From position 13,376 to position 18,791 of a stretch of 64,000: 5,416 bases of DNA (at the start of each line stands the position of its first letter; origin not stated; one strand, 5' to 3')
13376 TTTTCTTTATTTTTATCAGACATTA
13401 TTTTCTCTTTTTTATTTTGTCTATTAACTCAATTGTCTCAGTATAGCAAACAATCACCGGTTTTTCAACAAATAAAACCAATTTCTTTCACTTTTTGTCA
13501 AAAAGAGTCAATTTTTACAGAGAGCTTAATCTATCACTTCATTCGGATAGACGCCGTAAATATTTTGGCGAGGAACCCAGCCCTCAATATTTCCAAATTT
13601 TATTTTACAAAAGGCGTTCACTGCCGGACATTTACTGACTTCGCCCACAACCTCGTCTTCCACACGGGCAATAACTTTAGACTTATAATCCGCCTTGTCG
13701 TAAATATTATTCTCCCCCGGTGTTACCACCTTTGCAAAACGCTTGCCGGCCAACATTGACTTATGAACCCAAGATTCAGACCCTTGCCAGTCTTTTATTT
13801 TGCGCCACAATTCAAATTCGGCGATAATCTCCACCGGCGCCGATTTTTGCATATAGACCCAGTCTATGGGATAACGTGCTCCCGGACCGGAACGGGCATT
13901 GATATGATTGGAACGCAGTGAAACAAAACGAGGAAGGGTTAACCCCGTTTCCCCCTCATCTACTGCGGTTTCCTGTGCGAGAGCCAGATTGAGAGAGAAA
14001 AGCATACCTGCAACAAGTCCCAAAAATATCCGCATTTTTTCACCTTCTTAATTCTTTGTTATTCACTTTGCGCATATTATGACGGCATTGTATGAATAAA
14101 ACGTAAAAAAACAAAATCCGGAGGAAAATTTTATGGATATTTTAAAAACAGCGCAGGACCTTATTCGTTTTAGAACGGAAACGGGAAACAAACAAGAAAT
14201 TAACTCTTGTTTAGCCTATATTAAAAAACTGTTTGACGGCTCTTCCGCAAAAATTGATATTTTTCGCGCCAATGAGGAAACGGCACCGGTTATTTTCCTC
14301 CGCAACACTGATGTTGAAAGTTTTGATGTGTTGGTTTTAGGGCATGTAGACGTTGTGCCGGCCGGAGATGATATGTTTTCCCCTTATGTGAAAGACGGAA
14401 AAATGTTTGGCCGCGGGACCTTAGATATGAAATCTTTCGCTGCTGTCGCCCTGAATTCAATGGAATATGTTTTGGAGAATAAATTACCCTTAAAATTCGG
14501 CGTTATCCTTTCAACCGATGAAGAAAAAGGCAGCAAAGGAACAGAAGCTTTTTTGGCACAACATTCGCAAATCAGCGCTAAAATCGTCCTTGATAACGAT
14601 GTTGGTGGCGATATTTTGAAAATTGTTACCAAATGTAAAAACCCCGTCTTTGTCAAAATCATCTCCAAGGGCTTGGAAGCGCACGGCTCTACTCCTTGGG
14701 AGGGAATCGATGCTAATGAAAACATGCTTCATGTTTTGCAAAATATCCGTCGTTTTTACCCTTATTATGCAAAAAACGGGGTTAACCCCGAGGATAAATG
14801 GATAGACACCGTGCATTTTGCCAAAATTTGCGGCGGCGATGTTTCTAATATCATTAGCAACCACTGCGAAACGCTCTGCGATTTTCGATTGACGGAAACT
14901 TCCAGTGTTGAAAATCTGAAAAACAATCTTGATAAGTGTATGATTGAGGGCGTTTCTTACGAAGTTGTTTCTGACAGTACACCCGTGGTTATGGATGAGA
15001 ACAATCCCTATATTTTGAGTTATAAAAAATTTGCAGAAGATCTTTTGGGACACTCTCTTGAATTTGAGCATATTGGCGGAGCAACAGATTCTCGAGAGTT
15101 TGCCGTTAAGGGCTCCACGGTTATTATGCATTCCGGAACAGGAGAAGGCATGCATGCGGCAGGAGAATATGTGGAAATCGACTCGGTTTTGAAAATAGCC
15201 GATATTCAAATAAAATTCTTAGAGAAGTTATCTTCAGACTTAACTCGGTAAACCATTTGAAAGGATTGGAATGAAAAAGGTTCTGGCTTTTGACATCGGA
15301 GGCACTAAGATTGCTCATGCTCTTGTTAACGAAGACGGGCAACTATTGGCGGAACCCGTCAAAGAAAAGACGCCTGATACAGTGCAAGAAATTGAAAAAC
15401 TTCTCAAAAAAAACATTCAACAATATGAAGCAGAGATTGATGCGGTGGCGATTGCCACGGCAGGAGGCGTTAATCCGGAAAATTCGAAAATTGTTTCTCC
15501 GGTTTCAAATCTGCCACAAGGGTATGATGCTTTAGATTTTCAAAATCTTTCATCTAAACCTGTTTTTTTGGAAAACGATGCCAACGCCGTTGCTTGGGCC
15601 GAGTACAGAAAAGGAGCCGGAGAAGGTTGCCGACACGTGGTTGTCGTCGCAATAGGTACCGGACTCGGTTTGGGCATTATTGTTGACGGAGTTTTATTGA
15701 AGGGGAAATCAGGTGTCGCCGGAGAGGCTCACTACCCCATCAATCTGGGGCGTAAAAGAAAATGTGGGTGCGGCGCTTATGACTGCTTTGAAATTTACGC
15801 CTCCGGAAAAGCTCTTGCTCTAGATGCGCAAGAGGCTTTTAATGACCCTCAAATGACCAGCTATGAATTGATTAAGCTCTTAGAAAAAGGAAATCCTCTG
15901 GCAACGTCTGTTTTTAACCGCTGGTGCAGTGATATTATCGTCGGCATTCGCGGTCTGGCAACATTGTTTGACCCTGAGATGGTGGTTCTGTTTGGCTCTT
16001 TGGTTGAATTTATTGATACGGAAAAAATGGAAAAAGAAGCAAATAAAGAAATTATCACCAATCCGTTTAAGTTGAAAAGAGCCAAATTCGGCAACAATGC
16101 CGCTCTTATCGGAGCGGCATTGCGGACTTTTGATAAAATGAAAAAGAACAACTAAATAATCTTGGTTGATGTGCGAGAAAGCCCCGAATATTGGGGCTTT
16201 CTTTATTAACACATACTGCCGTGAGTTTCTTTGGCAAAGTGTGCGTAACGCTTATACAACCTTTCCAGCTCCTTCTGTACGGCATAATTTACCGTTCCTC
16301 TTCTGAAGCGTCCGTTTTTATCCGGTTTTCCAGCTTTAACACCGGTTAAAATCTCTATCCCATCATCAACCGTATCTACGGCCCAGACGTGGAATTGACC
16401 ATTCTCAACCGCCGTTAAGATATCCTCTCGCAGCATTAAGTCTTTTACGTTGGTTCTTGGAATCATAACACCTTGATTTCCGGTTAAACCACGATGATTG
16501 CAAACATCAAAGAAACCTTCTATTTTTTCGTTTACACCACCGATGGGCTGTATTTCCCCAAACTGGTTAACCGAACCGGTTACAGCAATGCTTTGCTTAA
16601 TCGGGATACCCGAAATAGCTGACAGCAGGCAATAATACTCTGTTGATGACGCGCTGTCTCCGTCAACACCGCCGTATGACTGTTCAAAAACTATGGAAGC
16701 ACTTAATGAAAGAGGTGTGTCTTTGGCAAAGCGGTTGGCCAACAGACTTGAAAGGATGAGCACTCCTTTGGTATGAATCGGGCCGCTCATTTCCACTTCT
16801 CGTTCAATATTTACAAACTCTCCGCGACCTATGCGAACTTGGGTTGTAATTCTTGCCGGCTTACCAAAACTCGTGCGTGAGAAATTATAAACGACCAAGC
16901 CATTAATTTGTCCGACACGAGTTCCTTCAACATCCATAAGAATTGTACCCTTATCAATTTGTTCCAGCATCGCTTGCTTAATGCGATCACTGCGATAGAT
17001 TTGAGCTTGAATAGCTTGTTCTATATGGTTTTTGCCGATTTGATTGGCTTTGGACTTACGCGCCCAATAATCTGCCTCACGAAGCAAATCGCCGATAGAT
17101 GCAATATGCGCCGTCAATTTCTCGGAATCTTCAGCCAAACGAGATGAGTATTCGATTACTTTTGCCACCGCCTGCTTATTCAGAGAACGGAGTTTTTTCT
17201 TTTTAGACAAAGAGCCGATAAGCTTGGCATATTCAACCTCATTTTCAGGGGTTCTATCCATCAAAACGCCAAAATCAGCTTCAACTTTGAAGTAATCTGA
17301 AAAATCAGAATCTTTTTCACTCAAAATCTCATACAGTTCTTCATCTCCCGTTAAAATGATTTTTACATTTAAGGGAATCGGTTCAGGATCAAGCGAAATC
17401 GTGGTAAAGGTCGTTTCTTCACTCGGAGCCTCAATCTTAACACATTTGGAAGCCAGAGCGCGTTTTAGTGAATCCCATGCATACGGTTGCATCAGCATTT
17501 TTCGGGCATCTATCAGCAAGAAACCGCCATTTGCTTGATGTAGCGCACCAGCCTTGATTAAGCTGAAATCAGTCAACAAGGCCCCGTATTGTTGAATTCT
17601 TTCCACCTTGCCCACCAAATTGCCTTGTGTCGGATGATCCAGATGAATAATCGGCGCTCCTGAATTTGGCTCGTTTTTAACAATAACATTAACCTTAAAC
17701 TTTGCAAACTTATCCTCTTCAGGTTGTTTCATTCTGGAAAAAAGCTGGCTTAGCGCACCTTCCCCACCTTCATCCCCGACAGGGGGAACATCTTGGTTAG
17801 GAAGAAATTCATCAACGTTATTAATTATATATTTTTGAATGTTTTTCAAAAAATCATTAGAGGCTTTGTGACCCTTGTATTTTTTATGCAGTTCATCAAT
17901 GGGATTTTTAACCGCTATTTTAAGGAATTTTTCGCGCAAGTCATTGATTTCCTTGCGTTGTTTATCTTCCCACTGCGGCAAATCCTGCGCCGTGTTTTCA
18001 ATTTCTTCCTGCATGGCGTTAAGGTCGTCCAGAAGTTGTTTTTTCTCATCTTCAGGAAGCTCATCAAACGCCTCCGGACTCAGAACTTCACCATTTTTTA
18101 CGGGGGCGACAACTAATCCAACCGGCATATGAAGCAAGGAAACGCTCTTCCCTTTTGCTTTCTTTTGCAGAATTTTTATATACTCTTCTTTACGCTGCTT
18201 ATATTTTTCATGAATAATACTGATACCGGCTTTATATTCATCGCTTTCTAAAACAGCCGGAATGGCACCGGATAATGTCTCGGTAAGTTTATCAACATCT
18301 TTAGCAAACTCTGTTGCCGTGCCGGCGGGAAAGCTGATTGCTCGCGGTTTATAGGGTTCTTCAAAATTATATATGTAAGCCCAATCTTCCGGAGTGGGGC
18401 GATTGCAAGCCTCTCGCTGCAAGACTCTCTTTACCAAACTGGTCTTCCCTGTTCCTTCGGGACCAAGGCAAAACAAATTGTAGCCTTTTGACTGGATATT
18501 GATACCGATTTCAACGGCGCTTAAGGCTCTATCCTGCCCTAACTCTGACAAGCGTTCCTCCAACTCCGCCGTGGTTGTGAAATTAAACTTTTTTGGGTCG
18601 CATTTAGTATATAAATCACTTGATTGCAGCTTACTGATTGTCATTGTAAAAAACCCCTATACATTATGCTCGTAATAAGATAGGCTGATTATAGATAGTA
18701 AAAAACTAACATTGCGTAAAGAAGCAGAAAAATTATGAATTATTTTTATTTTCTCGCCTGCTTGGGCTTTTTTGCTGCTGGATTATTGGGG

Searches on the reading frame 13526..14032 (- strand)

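Call 24: search_protein_families(library=pfam, proteins=[window:13526-14032:-], max_evalue=0.001)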
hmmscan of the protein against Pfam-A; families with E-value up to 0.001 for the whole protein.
window:13526-14032:- (168 aa): 2 families
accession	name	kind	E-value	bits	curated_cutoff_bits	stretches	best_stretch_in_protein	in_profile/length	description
PF06347.19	SH3_4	-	7.7e-21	74.1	24.1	2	41-96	2-56/56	Bacterial SH3 domain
PF08239.17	SH3_3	-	1.9e-08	34.8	27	0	45-94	4-53/54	Bacterial SH3 domain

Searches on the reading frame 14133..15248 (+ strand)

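Call 24: search_protein_families(library=pfam, proteins=[window:14133-15248:+], max_evalue=0.001)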
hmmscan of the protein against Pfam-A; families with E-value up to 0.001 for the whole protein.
window:14133-15248:+ (372 aa): 3 families
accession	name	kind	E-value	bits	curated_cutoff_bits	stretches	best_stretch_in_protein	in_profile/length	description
PF01546.33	Peptidase_M20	-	5.2e-26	92.3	24.6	1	68-364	2-205/206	Peptidase family M20/M25/M40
PF07687.19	M20_dimer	-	2.2e-09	37.7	21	1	173-269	8-98/107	Peptidase dimerisation domain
PF04389.22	Peptidase_M28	-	0.00058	20.1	21.3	0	65-157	14-94/193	Peptidase family M28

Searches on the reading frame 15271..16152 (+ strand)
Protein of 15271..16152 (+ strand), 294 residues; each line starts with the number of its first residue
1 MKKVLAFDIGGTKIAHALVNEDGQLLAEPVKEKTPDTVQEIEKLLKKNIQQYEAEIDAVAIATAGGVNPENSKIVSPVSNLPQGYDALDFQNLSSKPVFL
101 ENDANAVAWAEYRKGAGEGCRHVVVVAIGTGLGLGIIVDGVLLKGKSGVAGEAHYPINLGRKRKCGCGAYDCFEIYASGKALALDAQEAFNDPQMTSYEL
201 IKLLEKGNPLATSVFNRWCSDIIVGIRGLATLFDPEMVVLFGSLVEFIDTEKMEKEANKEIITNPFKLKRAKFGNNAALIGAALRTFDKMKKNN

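Call 24: search_protein_families(library=pfam, proteins=[window:15271-16152:+], max_evalue=0.001)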
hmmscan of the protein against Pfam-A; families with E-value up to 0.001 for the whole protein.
window:15271-16152:+ (294 aa): 2 families
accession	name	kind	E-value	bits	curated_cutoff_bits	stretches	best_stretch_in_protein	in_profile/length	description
PF00480.26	ROK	-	8.7e-55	186.7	22.9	1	5-284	2-289/294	ROK family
PF02685.22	Glucokinase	-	4.9e-05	22.9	22.1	1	5-139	1-144/314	Glucokinase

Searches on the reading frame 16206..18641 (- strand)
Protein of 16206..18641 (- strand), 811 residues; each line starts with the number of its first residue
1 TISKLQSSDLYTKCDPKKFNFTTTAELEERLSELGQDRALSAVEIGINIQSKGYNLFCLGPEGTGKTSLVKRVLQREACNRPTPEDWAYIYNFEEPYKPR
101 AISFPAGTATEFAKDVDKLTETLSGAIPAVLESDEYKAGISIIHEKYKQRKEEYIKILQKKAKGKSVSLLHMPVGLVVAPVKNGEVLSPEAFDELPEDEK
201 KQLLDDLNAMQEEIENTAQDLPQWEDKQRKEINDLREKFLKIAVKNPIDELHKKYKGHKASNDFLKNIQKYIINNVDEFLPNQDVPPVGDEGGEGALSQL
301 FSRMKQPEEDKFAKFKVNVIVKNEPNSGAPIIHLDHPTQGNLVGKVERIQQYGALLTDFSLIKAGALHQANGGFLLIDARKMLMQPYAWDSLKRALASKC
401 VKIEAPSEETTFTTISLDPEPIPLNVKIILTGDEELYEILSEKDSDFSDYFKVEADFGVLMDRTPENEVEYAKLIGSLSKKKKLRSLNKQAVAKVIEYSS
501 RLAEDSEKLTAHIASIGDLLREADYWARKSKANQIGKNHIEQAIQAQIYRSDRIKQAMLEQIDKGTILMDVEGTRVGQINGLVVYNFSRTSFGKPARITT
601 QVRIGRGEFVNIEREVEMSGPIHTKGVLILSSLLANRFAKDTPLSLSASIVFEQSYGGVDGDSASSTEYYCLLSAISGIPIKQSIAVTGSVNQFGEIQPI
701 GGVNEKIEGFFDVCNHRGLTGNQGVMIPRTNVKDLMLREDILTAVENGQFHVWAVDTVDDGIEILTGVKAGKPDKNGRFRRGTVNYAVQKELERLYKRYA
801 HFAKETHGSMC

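Call 24: search_protein_families(library=pfam, proteins=[window:16206-18641:-], max_evalue=0.001)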
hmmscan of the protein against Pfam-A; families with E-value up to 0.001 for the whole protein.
window:16206-18641:- (811 aa): 4 families
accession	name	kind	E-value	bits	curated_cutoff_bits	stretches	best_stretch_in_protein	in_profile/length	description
PF13654.12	AAA_32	-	1e-48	165.1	21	1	328-457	2-132/133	LonB-like, AAA domain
PF20436.4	LonB_AAA-LID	-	6.4e-26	90.6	22.4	1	487-550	2-65/65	Archaeal LonB, AAA+ ATPase LID domain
PF20437.3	LonC_helical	-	4.6e-15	55.8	24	1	86-119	1-34/34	Lon-like LonC helical domain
PF05362.19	Lon_C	-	9.9e-10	38.8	21.1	1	660-763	108-200/205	Lon protease (S16) C-terminal proteolytic domain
